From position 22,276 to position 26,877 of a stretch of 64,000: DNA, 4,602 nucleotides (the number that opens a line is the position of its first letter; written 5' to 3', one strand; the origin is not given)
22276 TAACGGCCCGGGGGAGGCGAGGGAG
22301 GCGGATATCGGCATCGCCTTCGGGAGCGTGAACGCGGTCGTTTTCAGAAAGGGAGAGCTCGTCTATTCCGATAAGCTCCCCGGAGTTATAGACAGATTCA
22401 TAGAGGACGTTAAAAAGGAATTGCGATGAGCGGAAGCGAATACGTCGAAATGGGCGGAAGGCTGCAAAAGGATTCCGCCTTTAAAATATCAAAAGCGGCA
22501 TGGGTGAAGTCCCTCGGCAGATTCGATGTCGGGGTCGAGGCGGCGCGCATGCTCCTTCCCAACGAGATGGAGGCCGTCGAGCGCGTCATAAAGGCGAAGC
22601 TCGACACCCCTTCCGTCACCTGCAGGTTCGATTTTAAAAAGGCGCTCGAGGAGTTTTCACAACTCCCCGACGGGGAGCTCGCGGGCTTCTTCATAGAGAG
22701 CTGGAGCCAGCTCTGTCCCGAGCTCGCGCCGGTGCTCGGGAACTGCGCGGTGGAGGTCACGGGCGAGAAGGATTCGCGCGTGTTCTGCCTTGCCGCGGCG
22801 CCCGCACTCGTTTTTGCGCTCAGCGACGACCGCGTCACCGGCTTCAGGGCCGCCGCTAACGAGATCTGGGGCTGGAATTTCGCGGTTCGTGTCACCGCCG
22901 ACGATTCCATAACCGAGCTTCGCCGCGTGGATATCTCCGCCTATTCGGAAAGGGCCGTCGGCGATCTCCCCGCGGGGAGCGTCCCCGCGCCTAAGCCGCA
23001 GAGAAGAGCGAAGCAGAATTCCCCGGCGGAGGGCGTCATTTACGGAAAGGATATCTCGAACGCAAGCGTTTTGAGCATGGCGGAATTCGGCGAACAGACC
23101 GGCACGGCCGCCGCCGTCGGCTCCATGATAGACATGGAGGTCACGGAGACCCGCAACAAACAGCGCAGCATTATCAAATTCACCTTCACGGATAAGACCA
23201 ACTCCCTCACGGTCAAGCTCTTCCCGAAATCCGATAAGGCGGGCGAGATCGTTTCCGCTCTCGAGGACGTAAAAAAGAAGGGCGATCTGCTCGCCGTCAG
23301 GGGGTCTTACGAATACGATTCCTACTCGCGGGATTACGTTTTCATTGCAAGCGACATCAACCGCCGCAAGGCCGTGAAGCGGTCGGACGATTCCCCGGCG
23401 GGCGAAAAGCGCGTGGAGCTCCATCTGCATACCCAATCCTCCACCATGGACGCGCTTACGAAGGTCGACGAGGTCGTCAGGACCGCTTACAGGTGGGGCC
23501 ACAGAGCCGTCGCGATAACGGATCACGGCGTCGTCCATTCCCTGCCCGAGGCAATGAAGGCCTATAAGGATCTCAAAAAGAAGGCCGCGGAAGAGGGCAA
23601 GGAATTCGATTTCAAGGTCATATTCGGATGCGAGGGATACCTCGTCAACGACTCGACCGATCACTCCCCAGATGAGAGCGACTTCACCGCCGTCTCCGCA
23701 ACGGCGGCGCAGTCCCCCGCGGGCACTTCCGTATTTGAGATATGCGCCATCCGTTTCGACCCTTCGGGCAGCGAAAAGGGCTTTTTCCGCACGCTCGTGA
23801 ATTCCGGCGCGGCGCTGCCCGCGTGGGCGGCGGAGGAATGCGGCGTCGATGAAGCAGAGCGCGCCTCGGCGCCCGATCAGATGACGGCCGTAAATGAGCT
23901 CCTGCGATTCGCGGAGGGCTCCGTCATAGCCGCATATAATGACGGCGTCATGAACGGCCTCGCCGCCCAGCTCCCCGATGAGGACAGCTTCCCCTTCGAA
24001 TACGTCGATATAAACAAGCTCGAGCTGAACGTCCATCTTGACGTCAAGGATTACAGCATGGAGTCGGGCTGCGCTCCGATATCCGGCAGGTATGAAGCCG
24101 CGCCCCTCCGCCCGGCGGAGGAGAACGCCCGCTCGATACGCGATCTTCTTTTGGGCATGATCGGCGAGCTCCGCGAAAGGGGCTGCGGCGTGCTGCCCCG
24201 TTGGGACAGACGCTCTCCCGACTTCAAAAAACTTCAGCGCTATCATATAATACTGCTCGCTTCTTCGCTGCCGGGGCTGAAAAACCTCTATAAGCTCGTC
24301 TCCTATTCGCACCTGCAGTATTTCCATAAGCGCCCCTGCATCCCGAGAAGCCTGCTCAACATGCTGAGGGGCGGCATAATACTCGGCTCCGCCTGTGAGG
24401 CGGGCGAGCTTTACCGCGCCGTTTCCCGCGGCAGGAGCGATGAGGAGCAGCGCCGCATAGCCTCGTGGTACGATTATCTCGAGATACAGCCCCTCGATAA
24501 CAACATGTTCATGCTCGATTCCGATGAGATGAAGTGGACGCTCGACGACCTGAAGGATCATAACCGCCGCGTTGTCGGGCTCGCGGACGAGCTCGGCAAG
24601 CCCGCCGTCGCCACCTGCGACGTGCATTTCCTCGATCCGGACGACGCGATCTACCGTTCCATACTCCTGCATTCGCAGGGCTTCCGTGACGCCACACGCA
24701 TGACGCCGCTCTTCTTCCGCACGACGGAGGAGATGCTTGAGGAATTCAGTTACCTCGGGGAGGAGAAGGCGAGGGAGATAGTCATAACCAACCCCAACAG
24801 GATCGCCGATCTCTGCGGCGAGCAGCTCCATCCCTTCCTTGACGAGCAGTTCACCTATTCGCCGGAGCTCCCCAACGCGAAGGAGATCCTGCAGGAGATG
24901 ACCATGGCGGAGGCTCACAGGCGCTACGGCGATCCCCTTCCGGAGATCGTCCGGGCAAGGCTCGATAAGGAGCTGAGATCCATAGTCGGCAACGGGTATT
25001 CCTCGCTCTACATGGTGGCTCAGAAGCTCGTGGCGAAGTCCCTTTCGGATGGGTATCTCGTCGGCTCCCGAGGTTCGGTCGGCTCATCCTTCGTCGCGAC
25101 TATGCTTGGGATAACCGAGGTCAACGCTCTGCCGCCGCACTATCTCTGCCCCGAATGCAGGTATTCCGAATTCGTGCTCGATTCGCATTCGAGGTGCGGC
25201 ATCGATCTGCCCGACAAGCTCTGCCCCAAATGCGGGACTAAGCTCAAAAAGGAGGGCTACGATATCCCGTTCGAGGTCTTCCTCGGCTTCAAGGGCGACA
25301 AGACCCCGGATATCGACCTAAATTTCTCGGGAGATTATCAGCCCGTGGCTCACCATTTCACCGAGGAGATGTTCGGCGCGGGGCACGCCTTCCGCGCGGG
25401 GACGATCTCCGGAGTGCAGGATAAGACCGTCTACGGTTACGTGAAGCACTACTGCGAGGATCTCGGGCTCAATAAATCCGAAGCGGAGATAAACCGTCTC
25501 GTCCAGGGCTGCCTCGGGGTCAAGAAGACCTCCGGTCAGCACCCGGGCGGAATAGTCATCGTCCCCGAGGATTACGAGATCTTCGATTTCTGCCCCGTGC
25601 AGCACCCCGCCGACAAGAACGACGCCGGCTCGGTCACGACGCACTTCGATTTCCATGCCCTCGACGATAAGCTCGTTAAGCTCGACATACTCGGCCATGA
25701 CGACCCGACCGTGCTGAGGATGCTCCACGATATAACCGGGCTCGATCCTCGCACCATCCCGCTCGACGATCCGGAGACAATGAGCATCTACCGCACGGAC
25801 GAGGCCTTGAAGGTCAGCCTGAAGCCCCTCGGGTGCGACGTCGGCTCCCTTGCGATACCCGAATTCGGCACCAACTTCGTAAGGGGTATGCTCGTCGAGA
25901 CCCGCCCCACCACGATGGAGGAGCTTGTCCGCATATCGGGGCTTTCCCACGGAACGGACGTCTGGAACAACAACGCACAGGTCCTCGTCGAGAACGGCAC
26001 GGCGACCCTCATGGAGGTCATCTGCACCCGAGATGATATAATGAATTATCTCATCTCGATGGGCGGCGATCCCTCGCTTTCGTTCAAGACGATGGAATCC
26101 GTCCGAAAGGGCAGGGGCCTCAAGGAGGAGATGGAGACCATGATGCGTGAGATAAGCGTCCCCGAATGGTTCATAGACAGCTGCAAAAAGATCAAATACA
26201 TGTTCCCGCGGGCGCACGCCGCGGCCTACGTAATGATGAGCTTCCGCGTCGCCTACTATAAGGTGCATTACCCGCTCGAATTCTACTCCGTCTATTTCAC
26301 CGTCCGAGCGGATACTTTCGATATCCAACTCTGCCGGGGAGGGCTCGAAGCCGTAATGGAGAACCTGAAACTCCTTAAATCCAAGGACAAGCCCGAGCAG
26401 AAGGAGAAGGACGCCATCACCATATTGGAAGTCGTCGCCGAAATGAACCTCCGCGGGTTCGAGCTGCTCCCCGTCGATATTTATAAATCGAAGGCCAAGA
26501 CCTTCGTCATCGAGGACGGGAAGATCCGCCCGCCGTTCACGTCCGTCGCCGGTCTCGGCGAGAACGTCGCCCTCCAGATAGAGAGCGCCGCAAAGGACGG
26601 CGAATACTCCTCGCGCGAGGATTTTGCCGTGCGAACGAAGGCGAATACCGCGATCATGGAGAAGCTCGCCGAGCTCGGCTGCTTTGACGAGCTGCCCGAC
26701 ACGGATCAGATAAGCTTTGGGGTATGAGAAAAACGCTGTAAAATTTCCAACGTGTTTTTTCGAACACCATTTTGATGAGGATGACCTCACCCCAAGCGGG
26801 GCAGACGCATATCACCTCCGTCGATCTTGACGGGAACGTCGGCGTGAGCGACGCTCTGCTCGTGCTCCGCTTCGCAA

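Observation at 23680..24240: PolC retains a full-length exonuclease insert, but 4 of the 5 DEDDh catalytic positions appear substituted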

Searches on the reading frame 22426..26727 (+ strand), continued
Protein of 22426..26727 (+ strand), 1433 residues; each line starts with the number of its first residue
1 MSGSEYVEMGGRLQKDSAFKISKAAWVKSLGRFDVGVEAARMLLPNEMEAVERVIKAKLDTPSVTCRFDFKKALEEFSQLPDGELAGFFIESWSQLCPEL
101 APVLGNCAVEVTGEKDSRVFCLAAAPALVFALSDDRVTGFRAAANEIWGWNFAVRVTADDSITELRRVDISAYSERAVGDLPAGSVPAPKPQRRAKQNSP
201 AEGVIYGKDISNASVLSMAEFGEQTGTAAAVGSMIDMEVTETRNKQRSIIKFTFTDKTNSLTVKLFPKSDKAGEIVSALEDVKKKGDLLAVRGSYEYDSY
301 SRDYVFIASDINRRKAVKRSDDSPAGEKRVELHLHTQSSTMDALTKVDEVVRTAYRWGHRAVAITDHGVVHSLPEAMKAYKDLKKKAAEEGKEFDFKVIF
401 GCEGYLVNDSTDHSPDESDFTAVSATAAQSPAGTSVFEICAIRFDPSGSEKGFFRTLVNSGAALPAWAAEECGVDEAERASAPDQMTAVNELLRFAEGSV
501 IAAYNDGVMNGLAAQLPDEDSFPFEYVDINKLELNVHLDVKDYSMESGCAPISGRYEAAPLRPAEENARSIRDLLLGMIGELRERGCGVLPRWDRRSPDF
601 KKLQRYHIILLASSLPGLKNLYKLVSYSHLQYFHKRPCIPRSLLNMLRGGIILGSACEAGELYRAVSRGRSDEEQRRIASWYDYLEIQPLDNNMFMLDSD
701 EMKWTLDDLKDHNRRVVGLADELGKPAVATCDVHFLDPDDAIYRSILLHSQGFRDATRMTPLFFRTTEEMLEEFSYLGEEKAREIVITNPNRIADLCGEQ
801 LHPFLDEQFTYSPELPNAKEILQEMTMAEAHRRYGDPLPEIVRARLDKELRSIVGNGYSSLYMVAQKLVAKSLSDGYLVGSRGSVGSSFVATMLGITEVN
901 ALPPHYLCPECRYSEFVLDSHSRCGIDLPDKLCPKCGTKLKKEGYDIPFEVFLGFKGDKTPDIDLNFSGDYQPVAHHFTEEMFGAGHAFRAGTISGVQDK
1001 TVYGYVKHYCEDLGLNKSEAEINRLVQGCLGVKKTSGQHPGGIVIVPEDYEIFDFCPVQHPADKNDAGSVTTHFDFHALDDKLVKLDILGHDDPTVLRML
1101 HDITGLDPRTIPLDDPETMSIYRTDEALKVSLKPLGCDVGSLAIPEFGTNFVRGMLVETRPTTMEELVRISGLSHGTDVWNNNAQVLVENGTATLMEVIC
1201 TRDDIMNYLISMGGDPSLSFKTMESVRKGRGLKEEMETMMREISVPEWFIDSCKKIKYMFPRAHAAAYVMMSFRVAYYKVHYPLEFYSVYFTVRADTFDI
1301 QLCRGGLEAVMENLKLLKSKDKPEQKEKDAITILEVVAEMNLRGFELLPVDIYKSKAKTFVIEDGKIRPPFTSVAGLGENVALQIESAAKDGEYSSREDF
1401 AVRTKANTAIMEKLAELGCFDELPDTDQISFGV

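Call 42: list_cluster_members(proteins=[P0047, P0054, P0041, P0051, P0056, P0049, P0046, P0031, P0035, P0001])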
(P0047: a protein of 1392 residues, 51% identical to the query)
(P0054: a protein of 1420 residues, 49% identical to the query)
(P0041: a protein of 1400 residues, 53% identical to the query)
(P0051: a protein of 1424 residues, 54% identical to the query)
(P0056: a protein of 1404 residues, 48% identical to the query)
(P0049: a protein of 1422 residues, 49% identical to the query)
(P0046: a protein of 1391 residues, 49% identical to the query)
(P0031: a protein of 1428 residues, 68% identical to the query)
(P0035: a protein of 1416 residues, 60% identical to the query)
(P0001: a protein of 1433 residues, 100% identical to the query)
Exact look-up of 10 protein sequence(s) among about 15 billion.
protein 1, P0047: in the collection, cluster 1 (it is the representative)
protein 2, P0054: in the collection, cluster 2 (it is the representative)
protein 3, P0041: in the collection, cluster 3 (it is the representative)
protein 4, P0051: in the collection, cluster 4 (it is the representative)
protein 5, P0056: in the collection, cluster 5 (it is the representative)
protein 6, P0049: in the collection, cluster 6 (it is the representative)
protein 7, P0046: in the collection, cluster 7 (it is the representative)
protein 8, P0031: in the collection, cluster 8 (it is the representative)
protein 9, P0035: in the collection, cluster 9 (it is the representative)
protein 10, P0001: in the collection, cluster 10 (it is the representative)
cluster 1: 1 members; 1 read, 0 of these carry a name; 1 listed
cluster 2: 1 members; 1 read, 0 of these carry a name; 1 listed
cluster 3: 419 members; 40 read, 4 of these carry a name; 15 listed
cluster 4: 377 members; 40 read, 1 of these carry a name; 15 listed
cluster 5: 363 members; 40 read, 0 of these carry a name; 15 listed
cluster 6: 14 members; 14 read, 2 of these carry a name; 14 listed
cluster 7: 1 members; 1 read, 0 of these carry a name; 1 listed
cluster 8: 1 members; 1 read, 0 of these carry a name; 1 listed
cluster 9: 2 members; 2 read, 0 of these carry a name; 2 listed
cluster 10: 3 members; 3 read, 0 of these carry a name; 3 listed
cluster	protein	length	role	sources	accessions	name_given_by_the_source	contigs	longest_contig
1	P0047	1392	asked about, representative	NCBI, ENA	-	-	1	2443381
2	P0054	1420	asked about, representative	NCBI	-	-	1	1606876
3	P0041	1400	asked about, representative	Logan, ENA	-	-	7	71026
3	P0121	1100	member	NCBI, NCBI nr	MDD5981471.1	MAG: PolC-type DNA polymerase III, partial [Clostridium sp.] | PolC-type DNA polymerase III [Clostridium sp.]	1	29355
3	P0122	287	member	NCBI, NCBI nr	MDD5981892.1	MAG: PolC-type DNA polymerase III, partial [Clostridium sp.] | PolC-type DNA polymerase III [Clostridium sp.]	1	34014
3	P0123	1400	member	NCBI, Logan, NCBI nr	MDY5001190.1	MAG: PolC-type DNA polymerase III [Eubacteriales bacterium] | PolC-type DNA polymerase III [Eubacteriales bacterium]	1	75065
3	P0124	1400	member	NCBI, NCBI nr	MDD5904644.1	MAG: PolC-type DNA polymerase III [Clostridium sp.] | PolC-type DNA polymerase III [Clostridium sp.]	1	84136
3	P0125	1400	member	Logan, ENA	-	-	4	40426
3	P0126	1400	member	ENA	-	-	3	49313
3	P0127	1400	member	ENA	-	-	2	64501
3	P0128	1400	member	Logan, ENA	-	-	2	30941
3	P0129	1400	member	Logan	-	-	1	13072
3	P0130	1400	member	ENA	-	-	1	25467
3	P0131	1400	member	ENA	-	-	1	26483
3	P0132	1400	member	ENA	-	-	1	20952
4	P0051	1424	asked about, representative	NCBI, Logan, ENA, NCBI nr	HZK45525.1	MAG TPA: PolC-type DNA polymerase III [Clostridia bacterium] | PolC-type DNA polymerase III [Clostridia bacterium]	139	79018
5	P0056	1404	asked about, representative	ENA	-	-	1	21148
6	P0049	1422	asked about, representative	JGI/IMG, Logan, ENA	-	DNA polymerase III subunit alpha, Gram-positive type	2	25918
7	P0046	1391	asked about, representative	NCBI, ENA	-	-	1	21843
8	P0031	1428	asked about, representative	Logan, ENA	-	-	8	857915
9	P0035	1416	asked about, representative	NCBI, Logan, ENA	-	-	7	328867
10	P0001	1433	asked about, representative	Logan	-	-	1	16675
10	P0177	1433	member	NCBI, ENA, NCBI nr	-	-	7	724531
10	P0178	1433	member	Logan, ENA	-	-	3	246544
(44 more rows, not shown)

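Call 43: find_encoding_contigs(protein=P0177, flank=3000, max_places=4)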
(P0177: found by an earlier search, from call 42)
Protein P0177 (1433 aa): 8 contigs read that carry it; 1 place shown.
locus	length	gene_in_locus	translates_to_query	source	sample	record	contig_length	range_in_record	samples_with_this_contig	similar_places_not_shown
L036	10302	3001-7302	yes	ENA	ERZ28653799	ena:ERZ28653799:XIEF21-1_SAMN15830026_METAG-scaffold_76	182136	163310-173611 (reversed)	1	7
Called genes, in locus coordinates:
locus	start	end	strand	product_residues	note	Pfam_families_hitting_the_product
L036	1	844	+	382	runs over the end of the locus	PF02670:DXP_reductoisom, PF08436:DXP_redisom_C, PF13288:DXPR_C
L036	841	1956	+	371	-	PF02163:Peptidase_M50, PF00595:PDZ (faint)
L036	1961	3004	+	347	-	PF04551:GcpE, PF26540:GcpE_C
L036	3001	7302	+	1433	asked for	PF02811:PHP, PF07733:DNA_pol3_alpha, PF17657:DNA_pol3_finger, PF14579:HHH_6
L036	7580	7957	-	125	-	PF00392:GntR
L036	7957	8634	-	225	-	PF13346:ABC2_membrane_5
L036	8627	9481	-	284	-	PF00005:ABC_tran, PF13304:AAA_21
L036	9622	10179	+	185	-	PF04014:MazE_antitoxin, PF13185:GAF_2 (weak), PF15714:SpoVT_C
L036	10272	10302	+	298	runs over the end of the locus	PF01565:FAD_binding_4, PF02873:MurB_C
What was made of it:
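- Tried and rejected: The protein lies on 8 contigs (call 43).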

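Call 44: find_encoding_contigs(protein=P0047, flank=10000, max_places=2)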
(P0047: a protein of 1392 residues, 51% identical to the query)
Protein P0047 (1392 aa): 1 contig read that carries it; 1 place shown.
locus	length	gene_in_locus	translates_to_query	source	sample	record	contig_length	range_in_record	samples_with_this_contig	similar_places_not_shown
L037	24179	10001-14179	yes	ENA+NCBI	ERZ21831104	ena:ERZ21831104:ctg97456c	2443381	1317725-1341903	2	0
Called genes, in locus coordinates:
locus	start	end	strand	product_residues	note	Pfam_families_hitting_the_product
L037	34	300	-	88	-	-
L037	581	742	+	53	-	-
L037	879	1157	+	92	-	PF06135:IreB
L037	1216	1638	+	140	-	PF03652:RuvX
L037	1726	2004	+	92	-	PF06949:DUF1292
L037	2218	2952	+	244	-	PF00318:Ribosomal_S2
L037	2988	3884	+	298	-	PF00889:EF_TS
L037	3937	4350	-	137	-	PF04138:GtrA_DPMS_TM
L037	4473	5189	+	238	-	PF00696:AA_kinase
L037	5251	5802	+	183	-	PF01765:RRF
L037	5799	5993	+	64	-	-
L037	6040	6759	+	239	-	PF01255:Prenyltransf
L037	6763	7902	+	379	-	PF02670:DXP_reductoisom, PF08436:DXP_redisom_C, PF13288:DXPR_C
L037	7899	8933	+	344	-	PF02163:Peptidase_M50, PF13180:PDZ_2, PF17820:PDZ_6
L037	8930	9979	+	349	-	PF04551:GcpE, PF26540:GcpE_C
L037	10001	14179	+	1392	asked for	PF01336:tRNA_anti-codon (weak), PF02811:PHP, PF07733:DNA_pol3_alpha, PF17657:DNA_pol3_finger, PF14579:HHH_6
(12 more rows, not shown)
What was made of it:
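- polC sits in the conserved dxr-rseP-ispG-polC context (calls 43, 44).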

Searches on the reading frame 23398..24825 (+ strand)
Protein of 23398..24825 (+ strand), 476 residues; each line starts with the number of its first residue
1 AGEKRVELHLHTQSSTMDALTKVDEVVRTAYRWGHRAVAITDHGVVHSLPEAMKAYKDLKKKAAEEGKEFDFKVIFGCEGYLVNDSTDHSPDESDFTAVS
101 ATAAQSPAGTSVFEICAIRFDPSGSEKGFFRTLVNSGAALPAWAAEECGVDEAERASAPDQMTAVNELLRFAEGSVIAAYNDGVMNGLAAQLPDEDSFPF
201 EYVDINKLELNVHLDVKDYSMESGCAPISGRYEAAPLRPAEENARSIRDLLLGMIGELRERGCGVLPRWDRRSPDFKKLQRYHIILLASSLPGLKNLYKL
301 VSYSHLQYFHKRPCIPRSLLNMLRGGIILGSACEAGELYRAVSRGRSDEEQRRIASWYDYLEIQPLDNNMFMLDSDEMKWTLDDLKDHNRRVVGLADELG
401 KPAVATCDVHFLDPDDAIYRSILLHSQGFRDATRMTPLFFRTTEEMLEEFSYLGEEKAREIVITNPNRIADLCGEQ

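Call 64: predict_structure(alignment_id=A3)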
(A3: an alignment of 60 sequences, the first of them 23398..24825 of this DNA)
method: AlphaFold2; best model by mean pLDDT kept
length: 476 residues; sequences in the alignment: 60
mean_pLDDT: 90.4   pTM: 0.86
mean pLDDT of the five models: 90.4, 89.8, 89.1, 87.4, 86.7
residues with pLDDT >= 90: 327; 70-90: 124; 50-70: 24; < 50: 1
segments of 3 or more residues with pLDDT < 50: none
pLDDT, mean of each block of 10 residues (from residue 1): 71 70 90 90 83 95 95 92 93 97 94 98 98 97 96 96 98 98 96 96 96 76 72 93 98 96 94 81 94 91 76 86 94 92 96 97 91 85 96 98 90 82 77 76 92 97 95 82
secondary structure, 60 per line:
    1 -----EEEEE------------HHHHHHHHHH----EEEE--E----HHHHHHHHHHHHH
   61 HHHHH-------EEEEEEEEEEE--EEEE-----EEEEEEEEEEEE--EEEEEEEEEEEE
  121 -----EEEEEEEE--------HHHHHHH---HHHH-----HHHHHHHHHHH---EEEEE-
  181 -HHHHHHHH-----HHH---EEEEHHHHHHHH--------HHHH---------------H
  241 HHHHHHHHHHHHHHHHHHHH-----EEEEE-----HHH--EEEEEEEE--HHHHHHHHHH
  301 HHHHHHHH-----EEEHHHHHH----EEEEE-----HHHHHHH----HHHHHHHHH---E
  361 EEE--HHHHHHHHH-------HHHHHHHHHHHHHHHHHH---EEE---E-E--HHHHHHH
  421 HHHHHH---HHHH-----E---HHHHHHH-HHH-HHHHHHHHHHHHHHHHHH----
elements in order: E6-10 H23-32 E37-40 H48-65 E73-83 E86-89 E95-106 E109-120 E126-133 H142-148 H152-155 H161-171 E175-179 H182-189 E201-204 H205-212 H221-224 H240-260 E266-270 E281-288 H291-308 E314-316 H317-322 E327-331 H337-343 H348-356 E360-363 H366-374 H382-399 E403-405 H414-426 H430-433 H443-449 H455-472
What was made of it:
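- With an MSA of dead-clade sequences only, aa 325-800 give 90.4 and 0.86 (call 64).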

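Call 69: fold_search(model_id=the predicted structure, library=pdb)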
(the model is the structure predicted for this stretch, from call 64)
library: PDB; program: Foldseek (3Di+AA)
matches with E <= 10: 1248; with E <= 0.001: 56
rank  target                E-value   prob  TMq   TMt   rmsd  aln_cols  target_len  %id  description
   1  9qpc_A                3.5e-35  1.00  0.55  0.22  15.2       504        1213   29  DNA polymerase with inhibitor (released 2025-09-24)
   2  9qrn_A                6.9e-35  1.00  0.55  0.24  15.2       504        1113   29  DNA polymerase without DNA or inhibitor (released 2025-09-24)
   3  9qrl_A                6.3e-30  1.00  0.56  0.25  14.6       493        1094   29  DNA polymerase with inhibitor #2 (released 2025-09-24)
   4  3f2b_A                1.9e-18  1.00  0.50  0.24   3.4       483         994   26  DNA Polymerase PolC from Geobacillus kaustophilus complex with DNA, dGTP, Mg and Zn (released 2009-01-20)
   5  3f2c_A                4.0e-18  1.00  0.50  0.24   3.3       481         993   26  DNA Polymerase PolC from Geobacillus kaustophilus complex with DNA, dGTP and Mn (released 2009-01-20)
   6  7pu7_A                2.2e-11  1.00  0.46  0.21  10.1       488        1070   15  DNA polymerase from M. tuberculosis (released 2022-02-23)
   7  5fkw_A                2.9e-11  1.00  0.46  0.24   5.9       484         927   16  cryo-EM structure of the E. coli replicative DNA polymerase complex bound to DNA (DNA polymerase III alpha, beta, epsi (released 2015-11-25)
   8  4iqj_C                2.0e-10  1.00  0.46  0.20   5.4       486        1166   16  Structure of PolIIIalpha-Tauc-DNA complex suggests an atomic model of the replisome (released 2013-03-13)
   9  2hnh                  2.5e-10  1.00  0.47  0.25   5.2       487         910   16  Crystal structure of the catalytic alpha subunit of E. coli replicative DNA polymerase III (released 2006-09-19)
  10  3e0d_A                3.2e-10  1.00  0.46  0.20   6.6       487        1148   16  Insights into the Replisome from the Crystral Structure of the Ternary Complex of the Eubacterial DNA Polymerase III a (released 2008-09-23)
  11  4gx8_B                3.4e-10  1.00  0.45  0.66   8.1       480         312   15  Crystal structure of a DNA polymerase III alpha-epsilon chimera (released 2013-04-03)
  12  4iqj_A                3.6e-10  1.00  0.46  0.20   6.2       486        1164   16  Structure of PolIIIalpha-Tauc-DNA complex suggests an atomic model of the replisome (released 2013-03-13)
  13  2hpi                  4.0e-10  1.00  0.46  0.20   6.6       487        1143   17  Eubacterial and Eukaryotic Replicative DNA Polymerases are not Homologous: X-ray Structure of DNA Polymerase III (released 2006-09-19)
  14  4jom                  7.6e-10  1.00  0.47  0.25   5.2       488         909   16  Structure of E. coli Pol III 3mPHP mutant (released 2013-05-29)
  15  4gx9_C                7.6e-10  1.00  0.46  0.68   5.6       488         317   16  Crystal structure of a DNA polymerase III alpha-epsilon chimera (released 2013-04-03)
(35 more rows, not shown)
